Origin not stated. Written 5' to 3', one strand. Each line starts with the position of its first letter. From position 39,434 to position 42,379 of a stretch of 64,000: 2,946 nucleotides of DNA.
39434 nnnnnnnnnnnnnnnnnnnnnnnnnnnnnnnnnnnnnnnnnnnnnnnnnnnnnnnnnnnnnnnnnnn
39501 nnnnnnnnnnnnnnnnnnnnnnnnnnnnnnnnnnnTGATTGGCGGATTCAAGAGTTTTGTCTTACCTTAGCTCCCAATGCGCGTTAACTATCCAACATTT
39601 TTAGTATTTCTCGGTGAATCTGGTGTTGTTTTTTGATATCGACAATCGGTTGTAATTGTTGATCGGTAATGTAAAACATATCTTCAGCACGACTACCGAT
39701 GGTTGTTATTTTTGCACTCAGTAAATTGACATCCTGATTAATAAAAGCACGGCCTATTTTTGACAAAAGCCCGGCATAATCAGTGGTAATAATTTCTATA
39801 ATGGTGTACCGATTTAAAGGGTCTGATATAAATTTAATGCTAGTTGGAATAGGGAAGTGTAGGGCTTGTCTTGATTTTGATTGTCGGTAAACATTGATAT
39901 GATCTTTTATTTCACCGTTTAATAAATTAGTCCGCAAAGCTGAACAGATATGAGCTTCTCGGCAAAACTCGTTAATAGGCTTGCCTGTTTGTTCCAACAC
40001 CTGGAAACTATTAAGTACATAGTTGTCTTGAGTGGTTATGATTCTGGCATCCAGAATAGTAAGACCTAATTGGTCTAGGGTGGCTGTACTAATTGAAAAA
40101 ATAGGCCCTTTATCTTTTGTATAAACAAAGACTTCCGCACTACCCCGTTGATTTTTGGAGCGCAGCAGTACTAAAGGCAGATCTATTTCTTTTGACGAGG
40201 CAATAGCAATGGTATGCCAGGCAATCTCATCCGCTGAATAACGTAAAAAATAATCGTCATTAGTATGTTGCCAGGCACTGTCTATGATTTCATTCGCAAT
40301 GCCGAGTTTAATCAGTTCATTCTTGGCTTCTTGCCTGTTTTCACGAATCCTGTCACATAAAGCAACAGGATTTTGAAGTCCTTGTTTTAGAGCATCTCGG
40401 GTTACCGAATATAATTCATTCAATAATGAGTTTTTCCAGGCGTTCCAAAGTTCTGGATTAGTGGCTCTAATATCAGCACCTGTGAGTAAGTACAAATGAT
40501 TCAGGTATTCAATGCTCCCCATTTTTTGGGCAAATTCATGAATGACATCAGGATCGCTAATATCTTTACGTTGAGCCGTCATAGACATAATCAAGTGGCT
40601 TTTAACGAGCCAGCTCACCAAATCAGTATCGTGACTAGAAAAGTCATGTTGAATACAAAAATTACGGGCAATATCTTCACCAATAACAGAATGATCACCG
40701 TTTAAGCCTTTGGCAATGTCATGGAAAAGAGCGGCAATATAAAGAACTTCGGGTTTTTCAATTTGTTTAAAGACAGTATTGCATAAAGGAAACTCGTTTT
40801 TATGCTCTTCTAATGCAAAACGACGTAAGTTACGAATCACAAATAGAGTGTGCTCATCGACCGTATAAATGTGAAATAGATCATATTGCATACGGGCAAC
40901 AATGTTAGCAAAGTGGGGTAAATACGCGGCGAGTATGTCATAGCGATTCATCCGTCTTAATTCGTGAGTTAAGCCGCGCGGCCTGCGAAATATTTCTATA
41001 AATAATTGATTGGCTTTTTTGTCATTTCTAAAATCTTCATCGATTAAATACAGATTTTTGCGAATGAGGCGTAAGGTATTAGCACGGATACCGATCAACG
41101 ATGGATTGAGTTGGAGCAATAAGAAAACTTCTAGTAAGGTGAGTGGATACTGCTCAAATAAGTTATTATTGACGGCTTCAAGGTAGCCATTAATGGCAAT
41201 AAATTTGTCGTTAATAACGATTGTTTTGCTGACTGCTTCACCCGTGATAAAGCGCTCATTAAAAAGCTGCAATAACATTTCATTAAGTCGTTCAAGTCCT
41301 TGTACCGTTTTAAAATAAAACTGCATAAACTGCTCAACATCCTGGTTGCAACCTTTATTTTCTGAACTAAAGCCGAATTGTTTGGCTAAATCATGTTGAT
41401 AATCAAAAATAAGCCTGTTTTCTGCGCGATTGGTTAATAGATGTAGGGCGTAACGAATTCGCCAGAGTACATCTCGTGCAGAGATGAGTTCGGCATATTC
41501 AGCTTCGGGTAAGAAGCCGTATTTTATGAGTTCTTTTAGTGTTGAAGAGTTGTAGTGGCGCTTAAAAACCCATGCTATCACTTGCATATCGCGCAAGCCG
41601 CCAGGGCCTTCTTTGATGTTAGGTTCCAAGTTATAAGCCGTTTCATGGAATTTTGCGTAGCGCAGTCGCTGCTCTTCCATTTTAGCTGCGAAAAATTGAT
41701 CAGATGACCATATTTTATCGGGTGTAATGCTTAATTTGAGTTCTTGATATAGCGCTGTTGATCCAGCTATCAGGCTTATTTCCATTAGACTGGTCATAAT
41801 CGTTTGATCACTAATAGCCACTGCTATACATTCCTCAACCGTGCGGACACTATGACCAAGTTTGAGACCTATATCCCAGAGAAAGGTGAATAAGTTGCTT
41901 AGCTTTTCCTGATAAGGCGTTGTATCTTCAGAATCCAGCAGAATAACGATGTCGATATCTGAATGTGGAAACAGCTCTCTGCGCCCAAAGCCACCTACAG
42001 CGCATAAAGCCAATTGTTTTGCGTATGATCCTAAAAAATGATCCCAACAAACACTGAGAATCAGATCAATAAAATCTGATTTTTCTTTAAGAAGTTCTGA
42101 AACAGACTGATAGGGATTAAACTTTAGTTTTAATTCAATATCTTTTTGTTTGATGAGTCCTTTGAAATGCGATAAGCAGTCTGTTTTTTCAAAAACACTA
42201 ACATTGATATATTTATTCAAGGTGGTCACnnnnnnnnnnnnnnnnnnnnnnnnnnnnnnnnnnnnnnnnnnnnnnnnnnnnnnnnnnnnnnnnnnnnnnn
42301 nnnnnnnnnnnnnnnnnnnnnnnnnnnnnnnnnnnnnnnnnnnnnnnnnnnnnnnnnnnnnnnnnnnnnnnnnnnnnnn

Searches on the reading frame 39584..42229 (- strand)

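Call 77: search_protein_families(library=ncbifam, proteins=[window:39584-42229:-], max_evalue=1e-15)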
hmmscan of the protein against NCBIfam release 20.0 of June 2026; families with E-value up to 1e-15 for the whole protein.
window:39584-42229:- (881 aa): 9 families
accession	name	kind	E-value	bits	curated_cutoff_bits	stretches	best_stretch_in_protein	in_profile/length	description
NF001366.0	PRK00275.1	equivalog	0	1011.1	1299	1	13-880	19-886/895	[protein-PII] uridylyltransferase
NF003448.0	PRK05007.1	equivalog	6.6e-278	924.2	1255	1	18-879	26-878/884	bifunctional uridylyltransferase/uridylyl-removing protein GlnD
TIGR01693.1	UTase_glnD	equivalog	8.2e-267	887.8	519.4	1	36-879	7-849/850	[protein-PII] uridylyltransferase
NF002837.0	PRK03059.1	equivalog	4.9e-260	865.2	1010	1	20-879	12-855/857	[protein-PII] uridylyltransferase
NF002487.0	PRK01759.1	equivalog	1.8e-225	751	890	1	36-879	29-861/862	bifunctional uridylyltransferase/uridylyl-removing protein GlnD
NF003467.0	PRK05092.1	equivalog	1.4e-210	701.5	959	1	67-880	105-924/940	[protein-PII] uridylyltransferase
NF003347.0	PRK04374.1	equivalog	1.3e-192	642.3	1567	1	9-879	10-866/869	[protein-PII] uridylyltransferase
NF002895.0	PRK03381.1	equivalog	1.1e-95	321.4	631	2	410-879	375-777/782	[protein-PII] uridylyltransferase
NF001265.0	PRK00227.1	equivalog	3.2e-44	151.2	799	2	72-219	27-171/693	[protein-PII] uridylyltransferase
